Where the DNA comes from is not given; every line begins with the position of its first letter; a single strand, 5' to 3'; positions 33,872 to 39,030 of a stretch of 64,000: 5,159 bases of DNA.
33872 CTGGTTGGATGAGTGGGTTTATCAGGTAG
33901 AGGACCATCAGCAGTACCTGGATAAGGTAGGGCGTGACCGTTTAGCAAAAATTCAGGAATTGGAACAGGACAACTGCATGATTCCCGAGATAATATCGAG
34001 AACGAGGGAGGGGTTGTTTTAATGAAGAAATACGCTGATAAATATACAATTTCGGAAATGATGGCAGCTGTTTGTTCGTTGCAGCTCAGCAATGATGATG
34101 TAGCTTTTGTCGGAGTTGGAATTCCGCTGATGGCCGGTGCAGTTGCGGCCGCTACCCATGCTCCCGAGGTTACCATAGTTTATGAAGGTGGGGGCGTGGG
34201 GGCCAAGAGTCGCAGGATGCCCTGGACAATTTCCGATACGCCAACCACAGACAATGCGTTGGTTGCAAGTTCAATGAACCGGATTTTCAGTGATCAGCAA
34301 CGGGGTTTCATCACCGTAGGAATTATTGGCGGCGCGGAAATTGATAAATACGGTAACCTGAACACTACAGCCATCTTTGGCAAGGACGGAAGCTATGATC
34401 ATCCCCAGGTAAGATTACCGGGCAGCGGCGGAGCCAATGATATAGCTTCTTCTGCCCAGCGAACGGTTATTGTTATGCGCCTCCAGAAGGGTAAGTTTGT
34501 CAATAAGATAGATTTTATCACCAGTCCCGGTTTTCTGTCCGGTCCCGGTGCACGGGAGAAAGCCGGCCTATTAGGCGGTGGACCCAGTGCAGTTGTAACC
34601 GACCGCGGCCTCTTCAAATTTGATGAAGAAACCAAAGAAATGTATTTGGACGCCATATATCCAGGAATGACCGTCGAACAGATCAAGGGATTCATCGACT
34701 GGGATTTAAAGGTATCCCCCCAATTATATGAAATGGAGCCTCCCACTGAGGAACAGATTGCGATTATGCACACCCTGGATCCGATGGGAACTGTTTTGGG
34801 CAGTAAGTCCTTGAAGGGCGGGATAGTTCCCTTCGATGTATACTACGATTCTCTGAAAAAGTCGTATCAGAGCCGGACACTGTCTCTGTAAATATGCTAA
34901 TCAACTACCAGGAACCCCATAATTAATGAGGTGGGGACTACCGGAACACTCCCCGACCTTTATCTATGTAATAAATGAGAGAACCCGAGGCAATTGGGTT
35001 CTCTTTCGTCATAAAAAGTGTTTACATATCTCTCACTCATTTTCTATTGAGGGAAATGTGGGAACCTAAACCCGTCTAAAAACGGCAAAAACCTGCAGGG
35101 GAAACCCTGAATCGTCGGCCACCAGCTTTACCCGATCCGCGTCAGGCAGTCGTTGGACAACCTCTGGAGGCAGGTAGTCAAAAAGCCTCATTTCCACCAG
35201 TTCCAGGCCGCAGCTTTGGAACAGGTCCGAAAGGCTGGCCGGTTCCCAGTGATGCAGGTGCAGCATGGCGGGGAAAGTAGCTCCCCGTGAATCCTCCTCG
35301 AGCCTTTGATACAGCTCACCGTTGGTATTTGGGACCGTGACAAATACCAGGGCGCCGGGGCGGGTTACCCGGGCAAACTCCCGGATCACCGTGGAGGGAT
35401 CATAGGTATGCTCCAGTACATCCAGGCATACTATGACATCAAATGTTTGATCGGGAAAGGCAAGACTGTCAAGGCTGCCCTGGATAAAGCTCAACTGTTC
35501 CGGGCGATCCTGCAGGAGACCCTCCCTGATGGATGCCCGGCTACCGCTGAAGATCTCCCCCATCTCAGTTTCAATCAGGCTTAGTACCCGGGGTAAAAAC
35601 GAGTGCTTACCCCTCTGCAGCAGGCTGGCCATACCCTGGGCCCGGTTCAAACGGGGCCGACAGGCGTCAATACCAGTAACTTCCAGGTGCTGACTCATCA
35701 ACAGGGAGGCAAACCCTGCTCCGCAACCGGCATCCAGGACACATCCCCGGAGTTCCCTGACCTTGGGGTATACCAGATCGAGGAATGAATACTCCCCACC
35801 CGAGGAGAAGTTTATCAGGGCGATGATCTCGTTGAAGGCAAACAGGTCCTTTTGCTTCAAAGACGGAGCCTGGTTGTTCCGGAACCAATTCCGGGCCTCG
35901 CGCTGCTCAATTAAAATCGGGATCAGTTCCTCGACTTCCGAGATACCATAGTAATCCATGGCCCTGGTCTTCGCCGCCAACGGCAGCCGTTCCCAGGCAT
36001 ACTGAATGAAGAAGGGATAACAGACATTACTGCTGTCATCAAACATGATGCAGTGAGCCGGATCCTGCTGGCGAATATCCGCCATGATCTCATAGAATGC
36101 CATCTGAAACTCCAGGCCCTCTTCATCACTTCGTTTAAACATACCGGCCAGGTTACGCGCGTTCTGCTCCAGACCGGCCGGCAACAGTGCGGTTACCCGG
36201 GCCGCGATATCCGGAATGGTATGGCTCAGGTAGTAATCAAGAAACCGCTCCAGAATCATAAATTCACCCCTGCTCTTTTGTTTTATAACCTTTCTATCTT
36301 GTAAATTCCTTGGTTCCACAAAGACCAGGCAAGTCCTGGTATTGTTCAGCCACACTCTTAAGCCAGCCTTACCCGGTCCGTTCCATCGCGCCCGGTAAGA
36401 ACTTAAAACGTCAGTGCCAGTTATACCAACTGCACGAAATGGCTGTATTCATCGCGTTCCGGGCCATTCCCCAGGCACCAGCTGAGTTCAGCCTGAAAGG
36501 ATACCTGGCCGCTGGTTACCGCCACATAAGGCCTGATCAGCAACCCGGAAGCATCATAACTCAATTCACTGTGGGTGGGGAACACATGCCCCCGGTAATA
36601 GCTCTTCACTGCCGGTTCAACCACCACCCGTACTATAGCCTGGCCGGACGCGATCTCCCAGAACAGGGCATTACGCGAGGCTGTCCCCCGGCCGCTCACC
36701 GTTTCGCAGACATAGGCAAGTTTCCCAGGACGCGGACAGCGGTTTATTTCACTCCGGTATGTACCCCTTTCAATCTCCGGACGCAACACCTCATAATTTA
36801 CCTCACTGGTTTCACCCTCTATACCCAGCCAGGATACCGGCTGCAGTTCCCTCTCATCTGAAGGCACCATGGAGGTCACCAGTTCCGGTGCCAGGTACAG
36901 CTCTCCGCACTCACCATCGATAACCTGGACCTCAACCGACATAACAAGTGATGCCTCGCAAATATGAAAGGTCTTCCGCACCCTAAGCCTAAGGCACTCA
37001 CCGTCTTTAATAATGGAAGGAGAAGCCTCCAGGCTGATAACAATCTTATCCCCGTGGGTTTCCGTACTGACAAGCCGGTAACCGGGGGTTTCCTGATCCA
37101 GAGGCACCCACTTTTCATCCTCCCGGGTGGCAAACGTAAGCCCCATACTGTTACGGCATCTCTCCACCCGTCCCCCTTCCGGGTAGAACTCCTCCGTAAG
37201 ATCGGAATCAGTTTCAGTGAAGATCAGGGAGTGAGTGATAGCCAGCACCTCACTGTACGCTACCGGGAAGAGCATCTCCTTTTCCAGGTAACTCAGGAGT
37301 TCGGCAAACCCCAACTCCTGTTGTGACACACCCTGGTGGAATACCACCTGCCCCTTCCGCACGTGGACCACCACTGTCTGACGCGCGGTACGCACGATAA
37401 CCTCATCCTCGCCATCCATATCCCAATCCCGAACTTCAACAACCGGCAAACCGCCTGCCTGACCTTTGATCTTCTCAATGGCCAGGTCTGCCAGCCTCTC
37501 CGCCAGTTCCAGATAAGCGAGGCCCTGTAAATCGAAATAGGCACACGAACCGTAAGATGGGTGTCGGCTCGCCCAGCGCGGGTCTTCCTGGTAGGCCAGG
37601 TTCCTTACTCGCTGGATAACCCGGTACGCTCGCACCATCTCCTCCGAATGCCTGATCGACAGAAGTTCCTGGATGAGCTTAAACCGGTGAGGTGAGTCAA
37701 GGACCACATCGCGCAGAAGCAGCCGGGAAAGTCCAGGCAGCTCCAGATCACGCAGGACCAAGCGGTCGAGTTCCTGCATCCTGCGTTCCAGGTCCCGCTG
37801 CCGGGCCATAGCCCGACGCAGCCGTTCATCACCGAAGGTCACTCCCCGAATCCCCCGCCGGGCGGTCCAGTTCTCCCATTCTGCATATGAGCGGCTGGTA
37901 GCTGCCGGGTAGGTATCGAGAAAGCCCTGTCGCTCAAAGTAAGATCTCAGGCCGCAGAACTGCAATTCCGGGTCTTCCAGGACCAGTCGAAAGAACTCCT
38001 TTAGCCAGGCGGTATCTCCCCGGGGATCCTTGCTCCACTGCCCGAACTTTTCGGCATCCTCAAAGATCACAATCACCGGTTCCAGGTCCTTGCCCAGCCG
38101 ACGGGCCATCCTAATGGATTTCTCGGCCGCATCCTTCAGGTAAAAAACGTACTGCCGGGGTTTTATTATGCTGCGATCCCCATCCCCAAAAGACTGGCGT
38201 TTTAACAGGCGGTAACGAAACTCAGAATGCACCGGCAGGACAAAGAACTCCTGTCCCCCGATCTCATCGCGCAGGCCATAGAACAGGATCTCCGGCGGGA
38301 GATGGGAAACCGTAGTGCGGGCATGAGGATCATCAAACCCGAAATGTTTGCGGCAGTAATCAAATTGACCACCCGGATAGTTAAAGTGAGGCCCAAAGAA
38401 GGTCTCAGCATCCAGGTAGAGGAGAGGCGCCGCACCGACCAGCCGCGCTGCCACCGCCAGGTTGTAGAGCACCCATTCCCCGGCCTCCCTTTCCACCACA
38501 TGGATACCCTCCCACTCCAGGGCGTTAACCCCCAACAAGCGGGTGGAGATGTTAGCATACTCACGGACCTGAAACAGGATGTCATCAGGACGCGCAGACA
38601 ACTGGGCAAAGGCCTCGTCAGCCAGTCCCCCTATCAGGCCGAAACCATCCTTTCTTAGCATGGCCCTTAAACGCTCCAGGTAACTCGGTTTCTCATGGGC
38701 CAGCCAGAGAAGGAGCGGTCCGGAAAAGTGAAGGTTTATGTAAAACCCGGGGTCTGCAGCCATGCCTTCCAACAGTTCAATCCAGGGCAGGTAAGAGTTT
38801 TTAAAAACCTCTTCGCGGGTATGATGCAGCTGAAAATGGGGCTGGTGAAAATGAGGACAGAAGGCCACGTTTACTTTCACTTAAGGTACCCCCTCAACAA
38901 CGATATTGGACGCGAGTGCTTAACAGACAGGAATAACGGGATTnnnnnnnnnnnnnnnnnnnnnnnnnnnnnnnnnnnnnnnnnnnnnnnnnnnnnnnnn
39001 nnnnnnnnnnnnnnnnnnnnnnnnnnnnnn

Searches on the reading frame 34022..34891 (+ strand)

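Call 93: search_protein_families(library=pfam, proteins=[window:34022-34891:+], max_evalue=0.00001)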
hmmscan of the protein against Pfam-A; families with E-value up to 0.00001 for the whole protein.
window:34022-34891:+ (289 aa): 1 family
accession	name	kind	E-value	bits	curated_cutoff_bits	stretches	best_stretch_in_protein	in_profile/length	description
PF01144.29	CoA_trans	-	3.8e-28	98.8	23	1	12-222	2-215/217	Coenzyme A transferase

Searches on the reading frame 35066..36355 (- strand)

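Call 93: search_protein_families(library=pfam, proteins=[window:35066-36355:-], max_evalue=0.00001)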
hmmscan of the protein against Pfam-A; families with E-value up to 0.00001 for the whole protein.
window:35066-36355:- (429 aa): 5 families
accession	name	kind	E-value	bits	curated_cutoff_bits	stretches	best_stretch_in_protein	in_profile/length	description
PF13489.12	Methyltransf_23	-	7.4e-20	71.8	27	1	200-388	20-163/164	Methyltransferase domain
PF08241.18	Methyltransf_11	-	3.7e-18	66.4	21.2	1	283-338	40-94/95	Methyltransferase domain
PF13649.12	Methyltransf_25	-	2e-15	57.7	27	1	282-334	43-96/97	Methyltransferase domain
PF13847.12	Methyltransf_31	-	2.7e-15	56.8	27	1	286-357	54-127/145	Methyltransferase domain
PF08242.18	Methyltransf_12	-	1.4e-10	42.2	30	1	278-336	38-97/98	Methyltransferase domain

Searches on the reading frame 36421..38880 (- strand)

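Call 93: search_protein_families(library=pfam, proteins=[window:36421-38880:-], max_evalue=0.00001)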
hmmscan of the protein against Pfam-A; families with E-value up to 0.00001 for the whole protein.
window:36421-38880:- (819 aa): 1 family
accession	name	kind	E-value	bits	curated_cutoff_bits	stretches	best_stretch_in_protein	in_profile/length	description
PF03065.20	Glyco_hydro_57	-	1.6e-07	31.4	21.2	0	23-120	41-143/291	Glycosyl hydrolase family 57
